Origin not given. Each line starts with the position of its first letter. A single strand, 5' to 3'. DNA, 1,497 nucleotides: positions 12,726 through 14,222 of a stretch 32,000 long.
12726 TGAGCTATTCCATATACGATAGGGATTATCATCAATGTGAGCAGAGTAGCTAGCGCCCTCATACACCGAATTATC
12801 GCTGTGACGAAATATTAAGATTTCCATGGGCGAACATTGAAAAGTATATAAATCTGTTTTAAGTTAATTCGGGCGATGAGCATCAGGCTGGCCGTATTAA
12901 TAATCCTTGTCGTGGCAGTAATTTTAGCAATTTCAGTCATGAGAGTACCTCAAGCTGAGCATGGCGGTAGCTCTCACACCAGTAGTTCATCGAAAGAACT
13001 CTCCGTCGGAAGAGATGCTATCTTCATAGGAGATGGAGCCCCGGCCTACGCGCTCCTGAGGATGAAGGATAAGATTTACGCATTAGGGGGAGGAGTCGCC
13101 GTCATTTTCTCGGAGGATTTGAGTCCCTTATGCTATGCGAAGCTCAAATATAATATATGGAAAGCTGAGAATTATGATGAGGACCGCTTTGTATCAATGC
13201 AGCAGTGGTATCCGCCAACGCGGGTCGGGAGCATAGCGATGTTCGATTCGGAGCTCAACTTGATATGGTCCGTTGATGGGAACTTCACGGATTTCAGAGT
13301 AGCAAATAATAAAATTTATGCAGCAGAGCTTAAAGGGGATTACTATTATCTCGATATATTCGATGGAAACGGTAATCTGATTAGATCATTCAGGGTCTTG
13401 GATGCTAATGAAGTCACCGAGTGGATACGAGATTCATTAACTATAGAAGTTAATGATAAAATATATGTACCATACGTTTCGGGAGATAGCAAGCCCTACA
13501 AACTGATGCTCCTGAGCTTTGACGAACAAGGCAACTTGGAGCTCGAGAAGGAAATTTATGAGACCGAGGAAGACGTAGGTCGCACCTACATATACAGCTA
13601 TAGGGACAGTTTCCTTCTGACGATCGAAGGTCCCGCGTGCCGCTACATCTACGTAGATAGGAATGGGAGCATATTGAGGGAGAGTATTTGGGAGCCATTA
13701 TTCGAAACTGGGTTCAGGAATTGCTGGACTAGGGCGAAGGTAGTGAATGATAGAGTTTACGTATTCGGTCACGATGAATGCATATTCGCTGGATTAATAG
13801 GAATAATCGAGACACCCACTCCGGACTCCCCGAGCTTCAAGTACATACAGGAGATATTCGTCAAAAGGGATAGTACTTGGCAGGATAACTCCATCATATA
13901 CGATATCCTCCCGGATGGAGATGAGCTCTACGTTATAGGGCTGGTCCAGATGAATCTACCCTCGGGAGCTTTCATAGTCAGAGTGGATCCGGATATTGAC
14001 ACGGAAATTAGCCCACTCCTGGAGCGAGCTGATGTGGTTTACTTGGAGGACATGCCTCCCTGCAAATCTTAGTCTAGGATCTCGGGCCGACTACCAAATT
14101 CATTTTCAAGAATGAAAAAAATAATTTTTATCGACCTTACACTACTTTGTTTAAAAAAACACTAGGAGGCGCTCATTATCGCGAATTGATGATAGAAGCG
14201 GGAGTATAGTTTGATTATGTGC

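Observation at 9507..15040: Family A: orphan secreted protein with invariant blocks (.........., CLNC, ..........) separated by hypervariable patches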

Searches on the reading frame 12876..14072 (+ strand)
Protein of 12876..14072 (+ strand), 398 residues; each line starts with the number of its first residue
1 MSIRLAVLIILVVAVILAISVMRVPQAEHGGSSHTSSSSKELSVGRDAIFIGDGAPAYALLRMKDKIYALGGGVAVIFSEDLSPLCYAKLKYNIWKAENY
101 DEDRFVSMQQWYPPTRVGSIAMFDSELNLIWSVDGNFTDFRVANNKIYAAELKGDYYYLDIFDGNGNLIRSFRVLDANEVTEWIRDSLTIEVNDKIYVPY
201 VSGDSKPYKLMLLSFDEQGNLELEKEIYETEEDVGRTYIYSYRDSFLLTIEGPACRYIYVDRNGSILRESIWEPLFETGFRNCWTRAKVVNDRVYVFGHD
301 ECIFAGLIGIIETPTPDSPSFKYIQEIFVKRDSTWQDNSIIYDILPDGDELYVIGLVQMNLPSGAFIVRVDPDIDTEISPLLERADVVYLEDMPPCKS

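Call 6: search_protein_families(library=pfam, proteins=[window:12876-14072:+], max_evalue=1)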
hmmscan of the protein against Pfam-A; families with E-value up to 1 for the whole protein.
window:12876-14072:+ (398 aa): 0 families

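Call 7: search_protein_families(library=ncbifam, proteins=[window:12876-14072:+], max_evalue=1)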
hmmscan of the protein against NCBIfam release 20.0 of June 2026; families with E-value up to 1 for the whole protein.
window:12876-14072:+ (398 aa): 0 families

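Call 40: predict_structure(alignment_id=A5)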
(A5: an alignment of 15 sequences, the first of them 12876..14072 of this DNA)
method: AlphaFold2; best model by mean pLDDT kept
length: 398 residues; sequences in the alignment: 15
mean_pLDDT: 81.5   pTM: 0.80
mean pLDDT of the five models: 81.5, 81.3, 81.0, 73.4, 62.8
residues with pLDDT >= 90: 153; 70-90: 175; 50-70: 41; < 50: 29
segments of 3 or more residues with pLDDT < 50: 20-43, 317-319
pLDDT, mean of each block of 10 residues (from residue 1): 71 67 34 28 67 83 93 92 92 91 92 74 94 93 96 93 97 92 76 92 84 95 93 80 85 84 88 62 78 85 82 57 78 73 88 86 85 88 88 85
secondary structure, 60 per line:
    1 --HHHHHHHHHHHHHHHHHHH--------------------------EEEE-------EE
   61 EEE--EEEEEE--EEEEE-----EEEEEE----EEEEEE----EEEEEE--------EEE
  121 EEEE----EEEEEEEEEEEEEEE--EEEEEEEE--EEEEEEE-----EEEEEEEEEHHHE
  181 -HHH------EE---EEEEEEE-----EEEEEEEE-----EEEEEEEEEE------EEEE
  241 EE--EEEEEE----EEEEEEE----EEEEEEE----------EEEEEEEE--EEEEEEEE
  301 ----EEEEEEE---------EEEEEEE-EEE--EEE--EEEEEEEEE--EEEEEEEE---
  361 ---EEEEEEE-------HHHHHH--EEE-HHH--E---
elements in order: H3-21 E48-51 E59-63 E66-71 E74-78 E84-89 E94-99 E104-109 E118-124 E129-143 E146-153 E156-162 E168-176 E196-202 E208-215 E221-230 E237-242 E245-250 E255-261 E266-272 E283-290 E293-300 E305-311 E321-327 E329-331 E334-336 E339-347 E350-357 E364-370 H378-383 E386-388

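Call 44: fold_search(model_id=the predicted structure, library=pdb)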
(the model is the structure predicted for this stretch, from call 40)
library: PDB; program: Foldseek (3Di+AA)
matches with E <= 10: 1322; with E <= 0.001: 701
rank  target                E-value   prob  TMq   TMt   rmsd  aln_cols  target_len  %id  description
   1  7fh7                  7.8e-10  1.00  0.59  0.38   5.7       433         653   11  Friedel-Crafts alkylation enzyme CylK mutant Y37F (released 2022-02-16)
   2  7t1y_B                1.2e-09  1.00  0.52  0.48   6.4       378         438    9  Structure of the Fbw7-Skp1-MycCdegron complex (released 2022-02-16)
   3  2ovq_B                2.0e-09  1.00  0.51  0.46   7.1       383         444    8  Structure of the Skp1-Fbw7-CyclinEdegC complex (released 2007-04-24)
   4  7fh8                  3.2e-09  1.00  0.60  0.38   5.4       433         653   11  Friedel-Crafts alkylation enzyme CylK mutant H391A (released 2022-02-16)
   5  7fh6                  4.4e-09  1.00  0.59  0.38   5.5       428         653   11  Friedel-Crafts alkylation enzyme CylK (released 2022-02-16)
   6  2ovr_B                5.6e-09  1.00  0.50  0.46   6.9       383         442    9  Structure of the Skp1-Fbw7-CyclinEdegN complex (released 2007-04-24)
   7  7t1z_B                1.3e-08  1.00  0.49  0.45   8.4       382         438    9  Structure of the Fbw7-Skp1-MycNdegron complex (released 2022-02-16)
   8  9xrl_A                5.4e-08  1.00  0.46  0.42   7.1       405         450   10  Structure of mouse cytoplasmic lattice (CPL) repeating unit (released 2026-03-18)
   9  9e78_0O               6.0e-08  1.00  0.52  0.64   5.3       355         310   11  48-nm repeat of the Leishmania tarentolae doublet microtubule (released 2025-03-12)
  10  9e78_0L               6.6e-08  1.00  0.50  0.34   6.6       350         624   11  48-nm repeat of the Leishmania tarentolae doublet microtubule (released 2025-03-12)
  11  6wts_A                7.6e-08  1.00  0.51  0.40   7.5       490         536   10  CryoEM structure of the C. sordellii lethal toxin TcsL in complex with SEMA6A (released 2020-07-08)
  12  7wb4_C                7.6e-08  1.00  0.49  0.56   7.5       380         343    9  Cryo-EM structure of the NR subunit from X. laevis NPC (released 2022-03-02)
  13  7cqy_C                8.0e-08  1.00  0.44  0.43   8.8       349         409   11  Tetrathionate hydrolase from Acidithiobacillus ferrooxidans mutant - D325N (released 2021-01-27)
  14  8okv_D                1.7e-07  1.00  0.49  0.59   4.6       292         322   11  lipoprotein BT2095 from Bacteroides thetaiotamicron bound to cyanocobalamin CnCbl (released 2023-09-20)
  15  3al8_A                1.9e-07  1.00  0.51  0.40  12.1       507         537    9  Plexin A2 / Semaphorin 6A complex (released 2010-10-06)
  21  8okv_A                3.4e-07  1.00  0.49  0.59   4.7       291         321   11  lipoprotein BT2095 from Bacteroides thetaiotamicron bound to cyanocobalamin CnCbl (released 2023-09-20)
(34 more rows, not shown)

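Call 58: search_protein_families(library=padloc, proteins=[window:12876-14072:+], max_evalue=0.1)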
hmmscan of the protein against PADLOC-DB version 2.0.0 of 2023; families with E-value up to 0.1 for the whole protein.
window:12876-14072:+ (398 aa): 0 families

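Call 59: search_protein_families(library=phrogs, proteins=[window:12876-14072:+], max_evalue=0.1)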
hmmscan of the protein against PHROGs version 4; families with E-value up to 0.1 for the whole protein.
window:12876-14072:+ (398 aa): 0 families

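Call 87: search_solved_structures(query=A5, max_evalue=1)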
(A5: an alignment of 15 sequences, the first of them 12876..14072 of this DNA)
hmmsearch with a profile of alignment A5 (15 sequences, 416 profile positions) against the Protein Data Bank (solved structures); distinct sequences matched with E-value up to 1: 5.
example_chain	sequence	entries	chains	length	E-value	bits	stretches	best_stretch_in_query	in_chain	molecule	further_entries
6mky_A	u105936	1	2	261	0.013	17.4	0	129-194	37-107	Protein phosphatase 1 regulatory subunit 7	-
6obn_C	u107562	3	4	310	0.019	16.9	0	129-194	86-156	Protein phosphatase 1 regulatory subunit 7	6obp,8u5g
8b5r_S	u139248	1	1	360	0.029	16.2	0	129-194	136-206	Protein phosphatase 1 regulatory subunit 7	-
6hkw_A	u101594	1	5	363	0.029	16.2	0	129-194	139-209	Protein phosphatase 1 regulatory subunit 7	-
7zg6_A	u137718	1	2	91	0.07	15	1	260-331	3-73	DUF1778 domain-containing protein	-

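Call 88: search_protein_families(library=pfam, alignment_id=A4, max_evalue=0.01)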
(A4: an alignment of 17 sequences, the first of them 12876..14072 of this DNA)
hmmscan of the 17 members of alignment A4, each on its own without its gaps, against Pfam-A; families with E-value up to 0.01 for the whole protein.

A. member 1, window:12876-14072:+ (398 aa): 0 families

B. families by the number of members that match (of 17 scanned): 1 family
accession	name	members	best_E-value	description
PF01344.31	Kelch_1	1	0.0052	Kelch motif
